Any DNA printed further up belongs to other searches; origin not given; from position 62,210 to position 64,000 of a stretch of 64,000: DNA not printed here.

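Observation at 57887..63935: Locus B: the same fibre/cargo pair split by a dedicated TPR-kinase/LuxR two-component system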

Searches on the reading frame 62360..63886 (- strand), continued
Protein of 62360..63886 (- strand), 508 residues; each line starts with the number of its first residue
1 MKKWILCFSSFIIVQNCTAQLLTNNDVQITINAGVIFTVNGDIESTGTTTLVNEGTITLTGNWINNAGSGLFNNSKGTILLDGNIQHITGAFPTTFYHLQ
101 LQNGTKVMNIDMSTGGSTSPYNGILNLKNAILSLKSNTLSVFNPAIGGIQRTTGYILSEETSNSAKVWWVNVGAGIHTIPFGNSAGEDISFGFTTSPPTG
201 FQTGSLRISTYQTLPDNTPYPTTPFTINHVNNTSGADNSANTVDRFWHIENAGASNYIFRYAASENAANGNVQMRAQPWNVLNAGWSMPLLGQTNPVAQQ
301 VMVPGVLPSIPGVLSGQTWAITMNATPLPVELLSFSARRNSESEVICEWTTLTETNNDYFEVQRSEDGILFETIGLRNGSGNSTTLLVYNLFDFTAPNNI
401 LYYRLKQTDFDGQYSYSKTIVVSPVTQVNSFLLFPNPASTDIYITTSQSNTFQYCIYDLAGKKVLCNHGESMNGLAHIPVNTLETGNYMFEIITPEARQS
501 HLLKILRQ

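Call 54: fold_search(model_id=the predicted structure, library=pdb)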
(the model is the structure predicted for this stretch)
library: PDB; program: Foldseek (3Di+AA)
matches with E <= 10: 1771; with E <= 0.001: 98
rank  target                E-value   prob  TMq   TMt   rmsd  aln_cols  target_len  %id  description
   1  7tyk_A                1.7e-06  0.99  0.14  0.10  22.9       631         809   11  Cryo-EM Structure of insulin receptor-related receptor (IRR) in apo-state captured at pH 7. The 3D refinement was appl (released 2023-02-15)
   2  6tpu_A                3.3e-06  1.00  0.17  0.39  13.2       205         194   10  Crystal structures of FNIII domain three and four of the human leucocyte common antigen-related protein, LAR (released 2020-05-13)
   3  7mrk_D                3.3e-06  1.00  0.17  0.26  15.0       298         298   13  Chicken CNTN4 APP complex (released 2022-01-05)
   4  7xlc_B                4.0e-06  0.99  0.14  0.10  22.4       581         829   10  conformation II of apo-IGF1R states (released 2023-04-26)
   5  7v3p_B                4.4e-06  0.99  0.16  0.12  24.0       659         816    9  Cryo-EM structure of the IGF1R/insulin complex (released 2022-08-17)
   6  6za2_A                4.7e-06  1.00  0.16  0.08  21.7       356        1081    8  Crystal structure of dimeric latent PorU from Porphyromonas gingivalis (released 2021-09-29)
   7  7xlc_A                5.6e-06  0.99  0.16  0.11  20.8       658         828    9  conformation II of apo-IGF1R states (released 2023-04-26)
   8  7mrq                  9.0e-06  1.00  0.17  0.25  15.6       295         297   12  Chicken CNTN4 FN1-FN3 domains with T751A, V752A, Y781A, E786A mutations (released 2022-01-05)
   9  6x3a                  1.2e-05  1.00  0.18  0.27  19.4       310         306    9  Crystal structure of the FN4-FN6 domains of human PTPRD (released 2021-05-26)
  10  7sl1_A                1.5e-05  0.99  0.15  0.10  22.5       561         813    9  Full-length insulin receptor bound with site 1 binding deficient mutant insulin (A-V3E) (released 2022-03-30)
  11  6za2_B                1.7e-05  1.00  0.16  0.08  21.6       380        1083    9  Crystal structure of dimeric latent PorU from Porphyromonas gingivalis (released 2021-09-29)
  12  6jk8_B                2.1e-05  0.99  0.17  0.12  21.0       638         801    7  Cryo-EM structure of the full-length human IGF-1R in complex with insulin (released 2020-03-04)
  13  8xkm_A                2.1e-05  0.98  0.15  0.11  25.8       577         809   10  Cryo-EM structure of human insulin receptor bound to 4 IGF-I, conformation 3 (released 2024-12-25)
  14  6tpu_B                2.3e-05  1.00  0.17  0.39  13.7       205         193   11  Crystal structures of FNIII domain three and four of the human leucocyte common antigen-related protein, LAR (released 2020-05-13)
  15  4pbx                  2.4e-05  1.00  0.18  0.17  23.5       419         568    8  Crystal structure of the six N-terminal domains of human receptor protein tyrosine phosphatase sigma (released 2014-11-12)
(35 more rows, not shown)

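Call 56: find_encoding_contigs(protein=P0019, flank=8000, max_places=1)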
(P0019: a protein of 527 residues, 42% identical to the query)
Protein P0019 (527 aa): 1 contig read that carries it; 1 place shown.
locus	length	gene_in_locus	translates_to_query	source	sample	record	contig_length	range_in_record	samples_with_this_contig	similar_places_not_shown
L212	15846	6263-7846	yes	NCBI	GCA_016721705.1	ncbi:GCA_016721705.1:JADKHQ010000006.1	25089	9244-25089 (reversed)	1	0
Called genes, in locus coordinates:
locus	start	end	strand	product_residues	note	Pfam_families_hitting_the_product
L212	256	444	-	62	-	-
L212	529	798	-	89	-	-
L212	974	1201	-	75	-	-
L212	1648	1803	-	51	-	-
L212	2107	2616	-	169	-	PF00801:PKD (weak), PF18911:PKD_4 (weak)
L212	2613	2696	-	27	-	-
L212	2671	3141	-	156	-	-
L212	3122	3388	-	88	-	-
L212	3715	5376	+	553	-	-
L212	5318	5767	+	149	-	PF18962:Por_Secre_tail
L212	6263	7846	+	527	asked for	PF18962:Por_Secre_tail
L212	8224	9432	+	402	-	-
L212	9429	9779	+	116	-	-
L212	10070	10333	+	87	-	-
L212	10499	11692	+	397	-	PF10282:Lactonase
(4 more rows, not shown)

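Call 62: search_protein_families(library=pfam, proteins=[L090:9568-10596:+, L090:13314-15941:+, L090:1776-4508:-, L090:7446-7607:+], max_evalue=0.01)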
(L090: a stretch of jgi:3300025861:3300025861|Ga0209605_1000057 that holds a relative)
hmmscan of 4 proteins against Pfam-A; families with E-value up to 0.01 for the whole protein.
L090:9568-10596:+ (342 aa): 2 families
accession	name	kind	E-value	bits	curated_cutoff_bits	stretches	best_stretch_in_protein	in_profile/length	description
PF00899.27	ThiF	-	9.7e-46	156.3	28.1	1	95-338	1-223/238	ThiF family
PF08659.16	KR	-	0.0042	17.5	22.6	1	125-216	3-76/180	KR domain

L090:13314-15941:+ (875 aa): 2 families
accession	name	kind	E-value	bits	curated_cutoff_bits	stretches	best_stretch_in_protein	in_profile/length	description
PF13884.11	Peptidase_S74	-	3.9e-10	40.3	22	1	727-804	1-57/58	Chaperone of endosialidase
PF05478.16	Prominin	-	0.0012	17.5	34.3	1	792-873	630-710/799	Prominin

L090:1776-4508:- (910 aa): 3 families
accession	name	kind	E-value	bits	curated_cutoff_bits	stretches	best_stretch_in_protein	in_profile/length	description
PF13884.11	Peptidase_S74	-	4.8e-09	36.8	22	1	679-750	1-57/58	Chaperone of endosialidase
PF18962.6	Por_Secre_tail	-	1.2e-06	29.1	27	1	833-901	3-69/75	Secretion system C-terminal sorting domain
PF11005.13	DUF2844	-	0.0074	16.7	22.4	0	368-390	104-126/130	Protein of unknown function (DUF2844)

L090:7446-7607:+ (53 aa): 0 families

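Call 85: search_protein_families(library=phrogs, proteins=[window:62360-63886:-], max_evalue=0.001)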
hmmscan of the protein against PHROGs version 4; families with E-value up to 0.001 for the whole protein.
window:62360-63886:- (508 aa): 0 families

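Call 86: search_protein_families(library=padloc, proteins=[window:62360-63886:-], max_evalue=0.001)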
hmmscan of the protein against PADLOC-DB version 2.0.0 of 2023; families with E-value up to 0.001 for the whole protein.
window:62360-63886:- (508 aa): 0 families

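Call 90: fold_search(model_id=the predicted structure, library=viral)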
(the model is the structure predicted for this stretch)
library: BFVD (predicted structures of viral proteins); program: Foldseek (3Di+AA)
matches with E <= 10: 1136; with E <= 0.001: 91
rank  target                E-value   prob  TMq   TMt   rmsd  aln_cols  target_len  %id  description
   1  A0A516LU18            3.4e-11  1.00  0.20  0.39  17.3       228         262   21  (no name in the UniProt tables at hand)
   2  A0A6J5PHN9            1.1e-10  1.00  0.21  0.29  18.6       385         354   17  Uncharacterized protein [uncultured Caudovirales phage]
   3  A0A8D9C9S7            3.3e-10  1.00  0.21  0.35  17.2       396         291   17  Putative Fn3-like protein [uncultured marine phage]
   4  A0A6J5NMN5            7.7e-09  1.00  0.21  0.17  24.1       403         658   15  CUB domain [uncultured Caudovirales phage]
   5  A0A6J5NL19            1.4e-08  1.00  0.20  0.22  16.4       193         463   22  Uncharacterized protein [uncultured Caudovirales phage]
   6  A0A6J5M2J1            3.0e-08  1.00  0.18  0.32  16.5       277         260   12  Secretion system C-terminal sorting domain [uncultured Caudovirales phage]
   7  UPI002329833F         5.4e-07  1.00  0.18  0.11  32.8       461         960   14  (no name look-up for this kind of identifier)
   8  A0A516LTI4            7.1e-07  1.00  0.18  0.29  16.8       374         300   13  (no name in the UniProt tables at hand)
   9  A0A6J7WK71            9.9e-07  1.00  0.15  0.08  17.9       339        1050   10  Uncharacterized protein [uncultured Caudovirales phage]
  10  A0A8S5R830            7.2e-06  1.00  0.15  0.42  11.8       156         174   13  BIG2 domain-containing protein (Fragment) [virus sp. ctee23]
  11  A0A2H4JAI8            9.1e-06  1.00  0.16  0.14  19.7       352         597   10  Putative structural protein [uncultured Caudovirales phage]
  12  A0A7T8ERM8            1.3e-05  1.00  0.14  0.28  15.3       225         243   14  (no name in the UniProt tables at hand)
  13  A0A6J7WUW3            1.4e-05  1.00  0.16  0.10  19.7       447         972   13  Fibronectin type-III domain-containing protein [uncultured Caudovirales phage]
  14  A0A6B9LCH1            1.7e-05  1.00  0.15  0.11  18.1       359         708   12  Minor tail protein [Microbacterium phage Terij]
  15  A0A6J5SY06            1.8e-05  1.00  0.20  0.10  19.1       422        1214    7  Fibronectin type III [uncultured Caudovirales phage]
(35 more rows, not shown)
